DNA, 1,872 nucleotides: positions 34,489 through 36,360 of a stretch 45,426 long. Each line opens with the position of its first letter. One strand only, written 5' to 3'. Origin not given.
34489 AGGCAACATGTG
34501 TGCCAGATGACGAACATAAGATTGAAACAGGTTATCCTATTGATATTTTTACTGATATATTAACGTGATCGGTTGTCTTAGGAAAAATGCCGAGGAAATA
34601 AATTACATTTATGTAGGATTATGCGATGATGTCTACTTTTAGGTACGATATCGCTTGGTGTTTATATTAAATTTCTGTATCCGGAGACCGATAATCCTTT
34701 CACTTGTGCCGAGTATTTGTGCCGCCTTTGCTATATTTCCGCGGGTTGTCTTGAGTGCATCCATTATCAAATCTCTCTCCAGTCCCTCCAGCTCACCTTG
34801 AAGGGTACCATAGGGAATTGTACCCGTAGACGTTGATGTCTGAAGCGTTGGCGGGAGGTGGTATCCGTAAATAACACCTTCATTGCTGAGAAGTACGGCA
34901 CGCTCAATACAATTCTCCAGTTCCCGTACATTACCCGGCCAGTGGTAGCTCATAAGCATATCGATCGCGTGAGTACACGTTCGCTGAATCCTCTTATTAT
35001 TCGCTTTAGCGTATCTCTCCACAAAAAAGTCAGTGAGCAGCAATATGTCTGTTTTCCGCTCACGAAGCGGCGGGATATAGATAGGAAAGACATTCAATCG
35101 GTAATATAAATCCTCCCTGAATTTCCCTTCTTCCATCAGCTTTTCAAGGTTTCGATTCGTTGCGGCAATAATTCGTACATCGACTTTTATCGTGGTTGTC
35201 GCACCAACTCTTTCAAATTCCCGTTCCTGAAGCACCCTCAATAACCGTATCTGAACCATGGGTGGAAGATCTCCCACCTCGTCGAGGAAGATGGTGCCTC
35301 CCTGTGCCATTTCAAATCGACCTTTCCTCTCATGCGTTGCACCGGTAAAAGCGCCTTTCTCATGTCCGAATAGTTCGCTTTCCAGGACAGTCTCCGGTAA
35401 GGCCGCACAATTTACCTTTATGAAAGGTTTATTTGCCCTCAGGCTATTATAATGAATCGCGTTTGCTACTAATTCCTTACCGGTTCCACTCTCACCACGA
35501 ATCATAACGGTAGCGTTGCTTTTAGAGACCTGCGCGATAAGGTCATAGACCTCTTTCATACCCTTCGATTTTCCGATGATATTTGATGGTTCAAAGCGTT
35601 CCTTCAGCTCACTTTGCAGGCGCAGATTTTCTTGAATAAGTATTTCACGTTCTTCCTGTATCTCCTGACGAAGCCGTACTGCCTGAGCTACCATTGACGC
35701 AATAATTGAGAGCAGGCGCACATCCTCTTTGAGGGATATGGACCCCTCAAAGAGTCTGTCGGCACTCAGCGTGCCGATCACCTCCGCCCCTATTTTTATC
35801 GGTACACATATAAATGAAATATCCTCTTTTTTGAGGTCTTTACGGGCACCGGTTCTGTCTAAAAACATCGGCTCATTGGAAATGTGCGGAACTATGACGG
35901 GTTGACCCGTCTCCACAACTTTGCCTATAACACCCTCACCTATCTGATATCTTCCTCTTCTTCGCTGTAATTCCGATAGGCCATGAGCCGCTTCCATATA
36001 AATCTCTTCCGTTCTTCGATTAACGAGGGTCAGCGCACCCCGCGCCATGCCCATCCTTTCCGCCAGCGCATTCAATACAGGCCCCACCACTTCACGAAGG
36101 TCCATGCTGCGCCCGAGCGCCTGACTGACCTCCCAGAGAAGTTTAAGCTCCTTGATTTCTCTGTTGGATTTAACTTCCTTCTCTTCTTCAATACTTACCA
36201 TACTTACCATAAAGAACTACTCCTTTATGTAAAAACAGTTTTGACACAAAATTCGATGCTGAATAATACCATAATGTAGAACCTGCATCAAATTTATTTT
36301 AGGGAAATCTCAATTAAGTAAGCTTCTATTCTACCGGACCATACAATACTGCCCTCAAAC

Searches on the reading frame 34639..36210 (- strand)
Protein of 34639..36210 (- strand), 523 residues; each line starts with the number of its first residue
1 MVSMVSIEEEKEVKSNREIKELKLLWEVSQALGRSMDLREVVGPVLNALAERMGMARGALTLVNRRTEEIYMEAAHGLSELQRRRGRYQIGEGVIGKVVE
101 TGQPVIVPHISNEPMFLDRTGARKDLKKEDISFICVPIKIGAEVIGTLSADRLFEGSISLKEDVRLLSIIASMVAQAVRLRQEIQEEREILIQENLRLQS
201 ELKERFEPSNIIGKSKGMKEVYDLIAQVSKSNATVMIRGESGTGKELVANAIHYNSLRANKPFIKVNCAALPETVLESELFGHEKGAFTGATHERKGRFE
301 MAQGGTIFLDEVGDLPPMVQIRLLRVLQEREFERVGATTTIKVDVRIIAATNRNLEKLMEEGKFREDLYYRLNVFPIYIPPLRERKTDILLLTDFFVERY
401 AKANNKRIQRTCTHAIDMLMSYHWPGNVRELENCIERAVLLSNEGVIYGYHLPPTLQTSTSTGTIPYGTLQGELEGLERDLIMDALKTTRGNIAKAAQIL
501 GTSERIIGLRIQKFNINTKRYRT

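Call 42: search_protein_families(library=pfam, proteins=[window:34639-36210:-], max_evalue=0.000001)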
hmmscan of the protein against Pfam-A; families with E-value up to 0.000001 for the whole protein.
window:34639-36210:- (523 aa): 7 families
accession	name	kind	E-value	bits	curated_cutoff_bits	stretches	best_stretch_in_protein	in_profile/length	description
PF00158.32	Sigma54_activat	-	7.4e-76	254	20.2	1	211-377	1-167/168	Sigma-54 interaction domain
PF25601.1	AAA_lid_14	-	4.7e-27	94.1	27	1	383-462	1-80/87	AAA+ ATPase lid domain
PF14532.12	Sigma54_activ_2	-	3.6e-21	76.3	25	1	212-382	1-138/138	Sigma-54 interaction domain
PF01590.32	GAF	-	4.2e-16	60.1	22.4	1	37-178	1-133/133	GAF domain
PF13185.12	GAF_2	-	4.4e-14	53.3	28.6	1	36-178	2-135/136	GAF domain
PF02954.25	HTH_8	-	2.6e-08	33.9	22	1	474-514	2-42/42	Bacterial regulatory protein, Fis family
PF07728.20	AAA_5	-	2.6e-07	31.1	22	1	235-355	2-125/139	AAA domain (dynein-related subfamily)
